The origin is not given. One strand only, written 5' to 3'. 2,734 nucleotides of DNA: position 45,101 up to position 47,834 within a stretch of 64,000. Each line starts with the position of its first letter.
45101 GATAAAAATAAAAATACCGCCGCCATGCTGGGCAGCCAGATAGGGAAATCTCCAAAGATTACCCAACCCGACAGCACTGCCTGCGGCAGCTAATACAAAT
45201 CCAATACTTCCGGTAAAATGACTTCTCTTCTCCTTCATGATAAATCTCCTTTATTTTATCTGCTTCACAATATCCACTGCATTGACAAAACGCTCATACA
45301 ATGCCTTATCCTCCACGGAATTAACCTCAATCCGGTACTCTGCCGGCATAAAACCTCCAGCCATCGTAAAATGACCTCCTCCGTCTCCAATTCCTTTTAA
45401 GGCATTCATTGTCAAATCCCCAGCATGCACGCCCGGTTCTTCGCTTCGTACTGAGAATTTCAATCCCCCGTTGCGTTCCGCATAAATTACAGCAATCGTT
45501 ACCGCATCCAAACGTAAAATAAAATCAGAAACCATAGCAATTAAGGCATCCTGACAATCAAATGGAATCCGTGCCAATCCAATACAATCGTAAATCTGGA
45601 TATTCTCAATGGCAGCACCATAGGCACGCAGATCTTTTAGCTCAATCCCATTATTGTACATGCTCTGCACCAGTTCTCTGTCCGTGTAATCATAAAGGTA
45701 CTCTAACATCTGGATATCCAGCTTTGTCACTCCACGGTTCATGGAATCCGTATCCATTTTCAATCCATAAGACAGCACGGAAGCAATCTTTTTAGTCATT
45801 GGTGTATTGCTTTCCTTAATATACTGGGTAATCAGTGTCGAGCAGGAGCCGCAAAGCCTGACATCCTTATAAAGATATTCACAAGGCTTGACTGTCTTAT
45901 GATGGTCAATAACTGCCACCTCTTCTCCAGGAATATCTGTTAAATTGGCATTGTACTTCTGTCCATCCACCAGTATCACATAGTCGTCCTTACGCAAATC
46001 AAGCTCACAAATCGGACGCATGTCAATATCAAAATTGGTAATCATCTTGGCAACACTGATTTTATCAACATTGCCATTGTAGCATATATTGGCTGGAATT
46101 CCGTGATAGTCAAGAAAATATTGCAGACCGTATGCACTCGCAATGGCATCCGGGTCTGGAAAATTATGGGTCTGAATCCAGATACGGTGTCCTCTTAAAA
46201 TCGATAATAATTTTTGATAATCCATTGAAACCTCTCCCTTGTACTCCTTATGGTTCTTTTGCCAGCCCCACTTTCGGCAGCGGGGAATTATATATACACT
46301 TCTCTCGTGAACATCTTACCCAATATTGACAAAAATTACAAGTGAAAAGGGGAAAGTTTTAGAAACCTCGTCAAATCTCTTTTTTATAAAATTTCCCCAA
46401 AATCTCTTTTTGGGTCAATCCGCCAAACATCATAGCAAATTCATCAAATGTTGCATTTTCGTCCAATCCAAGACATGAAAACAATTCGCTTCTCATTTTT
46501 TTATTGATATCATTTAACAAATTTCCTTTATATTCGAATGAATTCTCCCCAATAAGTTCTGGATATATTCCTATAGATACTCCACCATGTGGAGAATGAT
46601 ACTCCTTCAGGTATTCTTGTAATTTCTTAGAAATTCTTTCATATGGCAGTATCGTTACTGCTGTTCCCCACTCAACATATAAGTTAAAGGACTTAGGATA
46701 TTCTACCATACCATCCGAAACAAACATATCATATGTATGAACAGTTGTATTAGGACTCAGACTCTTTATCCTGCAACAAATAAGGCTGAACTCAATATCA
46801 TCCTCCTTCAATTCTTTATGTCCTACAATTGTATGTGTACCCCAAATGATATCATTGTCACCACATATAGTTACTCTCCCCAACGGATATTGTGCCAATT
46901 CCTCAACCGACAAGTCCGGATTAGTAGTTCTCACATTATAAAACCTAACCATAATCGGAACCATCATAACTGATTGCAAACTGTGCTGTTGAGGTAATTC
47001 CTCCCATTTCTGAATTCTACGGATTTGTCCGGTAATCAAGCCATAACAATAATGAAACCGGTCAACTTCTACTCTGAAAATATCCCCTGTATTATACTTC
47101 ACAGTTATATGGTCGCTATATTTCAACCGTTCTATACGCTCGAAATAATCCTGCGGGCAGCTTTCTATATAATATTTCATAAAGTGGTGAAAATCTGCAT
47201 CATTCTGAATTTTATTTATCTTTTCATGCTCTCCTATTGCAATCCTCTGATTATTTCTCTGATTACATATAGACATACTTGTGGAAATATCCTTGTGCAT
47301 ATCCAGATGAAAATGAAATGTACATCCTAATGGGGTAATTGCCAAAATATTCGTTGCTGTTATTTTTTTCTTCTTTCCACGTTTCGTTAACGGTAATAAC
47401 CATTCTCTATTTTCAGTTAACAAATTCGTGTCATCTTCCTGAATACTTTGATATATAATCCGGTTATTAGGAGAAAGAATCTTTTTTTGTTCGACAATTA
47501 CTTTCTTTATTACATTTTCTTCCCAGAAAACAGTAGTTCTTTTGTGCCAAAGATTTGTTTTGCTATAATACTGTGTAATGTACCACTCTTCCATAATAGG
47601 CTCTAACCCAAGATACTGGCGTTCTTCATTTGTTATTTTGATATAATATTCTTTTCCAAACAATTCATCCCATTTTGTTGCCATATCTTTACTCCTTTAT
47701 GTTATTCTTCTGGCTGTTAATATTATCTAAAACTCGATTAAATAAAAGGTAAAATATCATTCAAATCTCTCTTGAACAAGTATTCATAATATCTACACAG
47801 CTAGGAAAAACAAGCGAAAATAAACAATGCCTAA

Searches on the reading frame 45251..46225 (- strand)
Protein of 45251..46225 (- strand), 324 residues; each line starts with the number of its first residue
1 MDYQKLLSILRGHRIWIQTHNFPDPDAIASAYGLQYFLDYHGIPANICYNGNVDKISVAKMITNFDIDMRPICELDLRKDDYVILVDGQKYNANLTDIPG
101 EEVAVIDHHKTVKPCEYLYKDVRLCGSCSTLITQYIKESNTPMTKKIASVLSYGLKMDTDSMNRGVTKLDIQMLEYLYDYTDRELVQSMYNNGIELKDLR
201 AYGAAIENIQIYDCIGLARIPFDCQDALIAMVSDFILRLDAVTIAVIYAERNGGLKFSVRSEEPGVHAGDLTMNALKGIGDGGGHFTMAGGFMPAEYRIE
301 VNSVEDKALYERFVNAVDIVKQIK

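Call 7: search_protein_families(library=pfam, proteins=[window:45251-46225:-], max_evalue=0.001)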
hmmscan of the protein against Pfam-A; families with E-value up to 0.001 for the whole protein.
window:45251-46225:- (324 aa): 2 families
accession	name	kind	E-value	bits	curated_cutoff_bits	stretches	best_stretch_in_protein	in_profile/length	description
PF01368.27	DHH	-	2e-11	44.7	28.1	1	14-154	1-124/125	DHH family, N-terminal domain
PF02272.25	DHHA1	-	9.1e-07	29.7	25.9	1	226-295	15-85/102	DHHA1 domain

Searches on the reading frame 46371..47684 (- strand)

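Call 8: search_protein_families(library=pfam, proteins=[window:46371-47684:-], max_evalue=0.001)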
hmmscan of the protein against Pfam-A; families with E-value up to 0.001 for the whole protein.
window:46371-47684:- (437 aa): 1 family
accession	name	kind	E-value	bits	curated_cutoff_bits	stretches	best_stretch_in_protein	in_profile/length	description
PF15428.11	Imm26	-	4.2e-18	66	23.3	1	199-305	2-98/107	Immunity protein 26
